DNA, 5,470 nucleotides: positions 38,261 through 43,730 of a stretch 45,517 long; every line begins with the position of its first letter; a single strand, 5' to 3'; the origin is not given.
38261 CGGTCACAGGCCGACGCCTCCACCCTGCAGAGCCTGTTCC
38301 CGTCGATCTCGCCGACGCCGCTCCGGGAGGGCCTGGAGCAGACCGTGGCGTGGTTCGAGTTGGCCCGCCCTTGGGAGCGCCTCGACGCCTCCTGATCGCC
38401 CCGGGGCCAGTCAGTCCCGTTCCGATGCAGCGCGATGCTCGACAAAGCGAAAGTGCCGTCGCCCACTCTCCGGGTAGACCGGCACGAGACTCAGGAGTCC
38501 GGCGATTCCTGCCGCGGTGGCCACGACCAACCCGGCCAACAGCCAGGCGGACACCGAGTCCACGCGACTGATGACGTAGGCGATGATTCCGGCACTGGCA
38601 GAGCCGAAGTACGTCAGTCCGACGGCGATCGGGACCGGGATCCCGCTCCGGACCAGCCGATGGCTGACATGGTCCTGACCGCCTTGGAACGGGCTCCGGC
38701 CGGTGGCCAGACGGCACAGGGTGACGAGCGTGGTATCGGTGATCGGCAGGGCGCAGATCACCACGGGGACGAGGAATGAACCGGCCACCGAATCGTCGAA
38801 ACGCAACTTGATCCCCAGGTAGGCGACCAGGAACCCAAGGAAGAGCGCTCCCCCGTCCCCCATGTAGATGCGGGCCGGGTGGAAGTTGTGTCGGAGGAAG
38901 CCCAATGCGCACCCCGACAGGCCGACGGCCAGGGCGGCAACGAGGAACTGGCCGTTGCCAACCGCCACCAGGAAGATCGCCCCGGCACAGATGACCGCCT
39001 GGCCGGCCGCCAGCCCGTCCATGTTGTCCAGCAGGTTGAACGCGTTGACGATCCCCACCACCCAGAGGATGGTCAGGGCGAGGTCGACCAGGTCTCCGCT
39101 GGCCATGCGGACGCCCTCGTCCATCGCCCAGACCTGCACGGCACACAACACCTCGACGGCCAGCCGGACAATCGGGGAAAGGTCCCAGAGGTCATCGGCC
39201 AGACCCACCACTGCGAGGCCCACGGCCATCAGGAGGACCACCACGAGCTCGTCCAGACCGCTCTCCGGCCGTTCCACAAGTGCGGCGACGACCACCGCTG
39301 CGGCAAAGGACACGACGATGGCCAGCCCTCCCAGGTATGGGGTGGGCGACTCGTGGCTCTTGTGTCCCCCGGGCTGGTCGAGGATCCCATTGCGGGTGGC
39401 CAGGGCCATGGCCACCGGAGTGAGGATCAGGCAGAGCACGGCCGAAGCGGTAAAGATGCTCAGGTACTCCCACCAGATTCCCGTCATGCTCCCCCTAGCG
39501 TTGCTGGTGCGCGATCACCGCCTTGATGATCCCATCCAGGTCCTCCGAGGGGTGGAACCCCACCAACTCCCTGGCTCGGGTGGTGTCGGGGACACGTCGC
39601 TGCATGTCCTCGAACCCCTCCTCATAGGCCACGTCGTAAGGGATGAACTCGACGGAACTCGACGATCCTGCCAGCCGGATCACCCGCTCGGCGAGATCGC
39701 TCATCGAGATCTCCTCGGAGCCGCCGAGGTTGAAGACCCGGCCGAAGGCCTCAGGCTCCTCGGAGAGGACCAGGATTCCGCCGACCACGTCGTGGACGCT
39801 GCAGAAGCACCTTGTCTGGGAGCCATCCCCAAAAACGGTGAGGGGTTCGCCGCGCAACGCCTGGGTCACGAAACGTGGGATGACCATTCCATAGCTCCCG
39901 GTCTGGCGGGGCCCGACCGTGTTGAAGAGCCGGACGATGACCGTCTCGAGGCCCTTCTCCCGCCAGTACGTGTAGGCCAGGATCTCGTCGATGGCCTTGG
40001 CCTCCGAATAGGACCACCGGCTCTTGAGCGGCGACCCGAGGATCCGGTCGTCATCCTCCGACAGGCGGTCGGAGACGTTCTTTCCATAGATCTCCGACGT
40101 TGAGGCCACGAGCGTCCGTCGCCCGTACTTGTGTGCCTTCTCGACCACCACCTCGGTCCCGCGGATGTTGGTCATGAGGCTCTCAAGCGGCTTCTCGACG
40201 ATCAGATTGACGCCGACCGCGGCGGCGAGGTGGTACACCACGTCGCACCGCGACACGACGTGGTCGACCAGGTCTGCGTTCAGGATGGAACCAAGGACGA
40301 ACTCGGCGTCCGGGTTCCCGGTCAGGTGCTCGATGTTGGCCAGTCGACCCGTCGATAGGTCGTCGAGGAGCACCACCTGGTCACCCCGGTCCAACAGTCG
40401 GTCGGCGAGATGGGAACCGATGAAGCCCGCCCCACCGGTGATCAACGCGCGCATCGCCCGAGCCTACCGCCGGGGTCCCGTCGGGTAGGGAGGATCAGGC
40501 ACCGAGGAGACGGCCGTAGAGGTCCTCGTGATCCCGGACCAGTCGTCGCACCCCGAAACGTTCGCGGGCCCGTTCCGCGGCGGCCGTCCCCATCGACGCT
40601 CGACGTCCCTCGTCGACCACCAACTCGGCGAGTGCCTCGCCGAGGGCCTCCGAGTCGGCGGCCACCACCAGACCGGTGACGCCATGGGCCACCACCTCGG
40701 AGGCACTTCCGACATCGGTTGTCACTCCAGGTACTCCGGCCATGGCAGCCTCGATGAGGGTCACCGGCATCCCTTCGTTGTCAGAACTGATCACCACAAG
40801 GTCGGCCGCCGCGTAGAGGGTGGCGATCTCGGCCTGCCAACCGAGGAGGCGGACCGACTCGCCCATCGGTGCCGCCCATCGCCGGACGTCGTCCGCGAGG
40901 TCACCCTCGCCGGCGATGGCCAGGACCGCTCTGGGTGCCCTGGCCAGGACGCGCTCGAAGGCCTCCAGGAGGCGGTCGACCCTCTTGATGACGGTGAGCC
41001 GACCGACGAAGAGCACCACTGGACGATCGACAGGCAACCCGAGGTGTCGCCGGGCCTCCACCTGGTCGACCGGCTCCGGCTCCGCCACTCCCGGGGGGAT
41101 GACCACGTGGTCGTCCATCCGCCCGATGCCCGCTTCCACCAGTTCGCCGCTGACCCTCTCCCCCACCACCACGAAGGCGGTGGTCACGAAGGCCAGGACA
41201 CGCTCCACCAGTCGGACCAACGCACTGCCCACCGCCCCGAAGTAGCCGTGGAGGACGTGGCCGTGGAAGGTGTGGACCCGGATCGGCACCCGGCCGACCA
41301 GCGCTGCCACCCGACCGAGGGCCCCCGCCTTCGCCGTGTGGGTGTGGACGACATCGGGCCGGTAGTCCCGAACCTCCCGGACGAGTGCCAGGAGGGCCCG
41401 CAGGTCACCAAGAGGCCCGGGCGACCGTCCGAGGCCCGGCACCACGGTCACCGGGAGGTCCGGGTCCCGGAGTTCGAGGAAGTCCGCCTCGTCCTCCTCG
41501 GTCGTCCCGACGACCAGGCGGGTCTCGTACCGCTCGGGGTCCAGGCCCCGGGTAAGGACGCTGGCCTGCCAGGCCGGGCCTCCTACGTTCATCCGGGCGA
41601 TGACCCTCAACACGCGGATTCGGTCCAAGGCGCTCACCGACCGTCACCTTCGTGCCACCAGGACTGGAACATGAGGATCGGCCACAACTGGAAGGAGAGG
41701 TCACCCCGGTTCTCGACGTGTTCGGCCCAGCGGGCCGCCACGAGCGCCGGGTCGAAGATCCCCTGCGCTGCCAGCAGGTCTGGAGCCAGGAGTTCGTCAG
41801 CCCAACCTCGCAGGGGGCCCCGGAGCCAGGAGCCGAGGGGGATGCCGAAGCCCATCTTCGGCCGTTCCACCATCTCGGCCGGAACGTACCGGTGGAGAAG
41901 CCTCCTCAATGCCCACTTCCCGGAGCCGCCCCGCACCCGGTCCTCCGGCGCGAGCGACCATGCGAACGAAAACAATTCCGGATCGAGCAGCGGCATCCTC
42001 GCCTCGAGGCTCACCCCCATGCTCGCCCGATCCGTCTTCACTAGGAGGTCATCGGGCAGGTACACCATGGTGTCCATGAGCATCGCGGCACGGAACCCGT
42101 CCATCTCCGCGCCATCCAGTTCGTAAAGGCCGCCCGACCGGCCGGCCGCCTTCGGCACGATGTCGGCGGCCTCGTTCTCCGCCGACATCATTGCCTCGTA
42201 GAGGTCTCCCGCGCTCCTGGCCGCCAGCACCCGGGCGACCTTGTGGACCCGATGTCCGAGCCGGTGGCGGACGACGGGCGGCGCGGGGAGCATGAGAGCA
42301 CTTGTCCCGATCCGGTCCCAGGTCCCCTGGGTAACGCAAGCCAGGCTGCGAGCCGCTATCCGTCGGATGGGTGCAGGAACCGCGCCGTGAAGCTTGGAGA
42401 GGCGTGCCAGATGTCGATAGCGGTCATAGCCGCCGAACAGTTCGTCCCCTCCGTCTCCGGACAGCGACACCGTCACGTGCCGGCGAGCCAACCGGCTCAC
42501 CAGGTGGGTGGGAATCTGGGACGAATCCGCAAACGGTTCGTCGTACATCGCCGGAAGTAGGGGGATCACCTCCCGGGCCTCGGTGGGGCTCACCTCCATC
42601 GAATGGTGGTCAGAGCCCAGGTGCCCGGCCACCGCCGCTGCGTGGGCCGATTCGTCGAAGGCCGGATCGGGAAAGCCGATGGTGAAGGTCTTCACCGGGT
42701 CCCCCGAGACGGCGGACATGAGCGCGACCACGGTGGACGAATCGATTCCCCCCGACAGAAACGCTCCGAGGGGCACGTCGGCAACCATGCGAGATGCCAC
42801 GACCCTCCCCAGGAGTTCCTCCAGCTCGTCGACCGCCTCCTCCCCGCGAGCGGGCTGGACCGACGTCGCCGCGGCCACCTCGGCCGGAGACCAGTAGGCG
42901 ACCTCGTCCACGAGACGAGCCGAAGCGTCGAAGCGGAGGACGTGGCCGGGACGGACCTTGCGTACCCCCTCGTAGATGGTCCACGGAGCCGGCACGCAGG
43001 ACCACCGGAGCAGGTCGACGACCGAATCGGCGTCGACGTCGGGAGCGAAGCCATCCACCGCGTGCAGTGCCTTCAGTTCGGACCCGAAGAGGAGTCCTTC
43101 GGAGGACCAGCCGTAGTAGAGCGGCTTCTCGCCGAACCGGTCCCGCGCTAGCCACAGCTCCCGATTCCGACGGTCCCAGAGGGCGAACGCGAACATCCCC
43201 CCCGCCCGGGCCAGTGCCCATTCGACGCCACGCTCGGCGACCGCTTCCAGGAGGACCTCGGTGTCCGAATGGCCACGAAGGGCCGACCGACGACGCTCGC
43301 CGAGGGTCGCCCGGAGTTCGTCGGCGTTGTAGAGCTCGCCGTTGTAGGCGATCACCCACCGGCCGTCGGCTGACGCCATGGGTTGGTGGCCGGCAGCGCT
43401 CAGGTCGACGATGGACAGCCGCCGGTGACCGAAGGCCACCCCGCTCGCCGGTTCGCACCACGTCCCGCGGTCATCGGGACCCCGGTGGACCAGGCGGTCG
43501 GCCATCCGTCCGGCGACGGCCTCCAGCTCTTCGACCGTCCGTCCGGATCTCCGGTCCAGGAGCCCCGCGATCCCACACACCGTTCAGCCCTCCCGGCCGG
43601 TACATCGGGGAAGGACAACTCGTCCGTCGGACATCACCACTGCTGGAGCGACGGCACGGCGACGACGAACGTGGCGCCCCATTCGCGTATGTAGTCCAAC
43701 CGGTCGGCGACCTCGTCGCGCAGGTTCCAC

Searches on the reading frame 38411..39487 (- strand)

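Call 48: search_protein_families(library=pfam, proteins=[window:38411-39487:-], max_evalue=0.01)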
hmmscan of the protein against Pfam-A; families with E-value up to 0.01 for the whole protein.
window:38411-39487:- (358 aa): 1 family
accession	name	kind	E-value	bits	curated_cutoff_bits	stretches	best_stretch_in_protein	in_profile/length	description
PF00953.26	Glycos_transf_4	-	4.7e-31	108.4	27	1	82-227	2-158/160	Glycosyl transferase family 4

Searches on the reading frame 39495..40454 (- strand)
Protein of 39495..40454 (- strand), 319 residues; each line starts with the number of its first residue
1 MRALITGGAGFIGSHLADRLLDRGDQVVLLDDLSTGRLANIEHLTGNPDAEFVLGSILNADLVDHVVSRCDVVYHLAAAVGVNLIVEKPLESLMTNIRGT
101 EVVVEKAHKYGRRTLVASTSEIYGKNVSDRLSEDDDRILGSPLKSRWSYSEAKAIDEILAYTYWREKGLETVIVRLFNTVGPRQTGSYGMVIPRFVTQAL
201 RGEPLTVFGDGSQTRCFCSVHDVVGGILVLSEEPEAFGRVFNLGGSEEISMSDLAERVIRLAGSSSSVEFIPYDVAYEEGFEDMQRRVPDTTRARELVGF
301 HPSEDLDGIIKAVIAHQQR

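Call 48: search_protein_families(library=pfam, proteins=[window:39495-40454:-], max_evalue=0.01)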
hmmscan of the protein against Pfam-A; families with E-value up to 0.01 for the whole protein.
window:39495-40454:- (319 aa): 10 families
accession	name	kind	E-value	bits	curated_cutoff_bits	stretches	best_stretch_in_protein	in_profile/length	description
PF01370.27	Epimerase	-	3.6e-54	184.1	20.9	1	3-244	1-240/240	NAD dependent epimerase/dehydratase family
PF16363.11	GDP_Man_Dehyd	-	5.1e-53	181.1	27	1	4-311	1-330/332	GDP-mannose 4,6 dehydratase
PF02719.21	Polysacc_synt_2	-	6.7e-23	81.7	20.2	2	4-117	2-125/293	Polysaccharide biosynthesis protein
PF01073.25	3Beta_HSD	-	4e-14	52.7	22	1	4-158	1-155/280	3-beta hydroxysteroid dehydrogenase/isomerase family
PF07993.18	NAD_binding_4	-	1.2e-12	48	20.1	1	58-188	77-216/258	Male sterility protein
PF04321.23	RmlD_sub_bind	-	3e-09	36.8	27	1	1-266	1-235/287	RmlD substrate binding domain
PF13460.12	NAD_binding_10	-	4.6e-09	36.8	27.2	1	7-176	1-143/184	NAD(P)H-binding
PF02737.24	3HCDH_N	-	0.0001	22.7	22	1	8-134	6-129/180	3-hydroxyacyl-CoA dehydrogenase, NAD binding domain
PF00106.31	adh_short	-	0.00097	19.1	26.6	1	3-70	3-71/195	short chain dehydrogenase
PF08659.16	KR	-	0.0067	16.8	22.6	0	4-30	4-30/180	KR domain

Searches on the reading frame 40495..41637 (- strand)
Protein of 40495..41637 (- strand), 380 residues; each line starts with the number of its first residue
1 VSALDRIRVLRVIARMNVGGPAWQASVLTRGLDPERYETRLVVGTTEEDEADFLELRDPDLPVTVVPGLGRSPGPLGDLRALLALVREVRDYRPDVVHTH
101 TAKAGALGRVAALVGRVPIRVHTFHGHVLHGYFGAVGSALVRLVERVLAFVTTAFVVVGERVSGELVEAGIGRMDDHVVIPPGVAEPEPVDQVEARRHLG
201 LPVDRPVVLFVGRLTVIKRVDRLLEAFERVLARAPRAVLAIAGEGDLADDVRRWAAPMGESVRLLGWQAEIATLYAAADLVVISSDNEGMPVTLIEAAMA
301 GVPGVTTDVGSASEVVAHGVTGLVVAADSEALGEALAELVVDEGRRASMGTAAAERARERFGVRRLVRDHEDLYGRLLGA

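Call 48: search_protein_families(library=pfam, proteins=[window:40495-41637:-], max_evalue=0.01)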
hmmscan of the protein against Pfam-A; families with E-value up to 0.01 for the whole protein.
window:40495-41637:- (380 aa): 7 families
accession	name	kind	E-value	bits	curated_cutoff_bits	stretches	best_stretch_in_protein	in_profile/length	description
PF00534.26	Glycos_transf_1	-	3.5e-34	118.2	26.4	1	194-355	4-171/172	Glycosyl transferases group 1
PF13692.12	Glyco_trans_1_4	-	1.4e-32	113.4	27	1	205-340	1-140/142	Glycosyl transferases group 1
PF13579.12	Glyco_trans_4_4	-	1.7e-19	71.1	29.7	1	19-183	1-158/158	Glycosyl transferase 4-like domain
PF13439.12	Glyco_transf_4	-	2.3e-17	64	28.5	1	18-184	1-166/170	Glycosyltransferase Family 4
PF13524.12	Glyco_trans_1_2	-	1.4e-07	32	25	1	228-365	7-137/144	Glycosyl transferase-like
PF13477.12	Glyco_trans_4_2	-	2.7e-06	28.1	23.4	1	71-127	53-109/139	Glycosyl transferase 4-like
PF20706.3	GT4-conflict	-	4e-06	26.5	26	1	145-305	140-309/385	Family 4 Glycosyltransferase in conflict systems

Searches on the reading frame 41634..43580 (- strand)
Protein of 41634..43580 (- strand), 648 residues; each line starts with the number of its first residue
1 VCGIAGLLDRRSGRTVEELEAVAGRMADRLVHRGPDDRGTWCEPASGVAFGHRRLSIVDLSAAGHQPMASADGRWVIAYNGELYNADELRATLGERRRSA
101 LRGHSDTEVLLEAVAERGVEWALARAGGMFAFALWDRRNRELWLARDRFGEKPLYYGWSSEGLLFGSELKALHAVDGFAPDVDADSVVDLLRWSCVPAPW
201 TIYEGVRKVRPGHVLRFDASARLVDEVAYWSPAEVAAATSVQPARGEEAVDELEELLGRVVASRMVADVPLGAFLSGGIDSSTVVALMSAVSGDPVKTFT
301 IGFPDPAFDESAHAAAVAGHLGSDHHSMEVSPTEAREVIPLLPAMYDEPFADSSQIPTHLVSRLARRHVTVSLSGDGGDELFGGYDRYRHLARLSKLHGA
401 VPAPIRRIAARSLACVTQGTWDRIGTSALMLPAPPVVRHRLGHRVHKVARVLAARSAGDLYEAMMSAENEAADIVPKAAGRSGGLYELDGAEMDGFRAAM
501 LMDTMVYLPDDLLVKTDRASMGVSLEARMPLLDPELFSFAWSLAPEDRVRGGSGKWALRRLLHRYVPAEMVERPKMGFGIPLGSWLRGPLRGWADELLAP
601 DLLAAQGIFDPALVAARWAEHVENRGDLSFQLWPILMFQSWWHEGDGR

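Call 48: search_protein_families(library=pfam, proteins=[window:41634-43580:-], max_evalue=0.01)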
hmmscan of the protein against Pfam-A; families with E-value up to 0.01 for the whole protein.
window:41634-43580:- (648 aa): 5 families
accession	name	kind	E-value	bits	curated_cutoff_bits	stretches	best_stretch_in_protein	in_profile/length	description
PF00733.27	Asn_synthase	-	6e-106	355.5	21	1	252-641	1-352/354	Asparagine synthase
PF13522.11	GATase_6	-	6.5e-43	146.3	27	1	35-168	1-130/130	Glutamine amidotransferase domain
PF13537.11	GATase_7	-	6.8e-42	142.8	25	1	52-173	1-122/123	Glutamine amidotransferase domain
PF12481.13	DUF3700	-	0.00054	20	27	1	127-167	130-170/228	Aluminium induced protein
PF02540.23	NAD_synthase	-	0.00089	18.9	21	1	250-333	2-84/242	NAD synthase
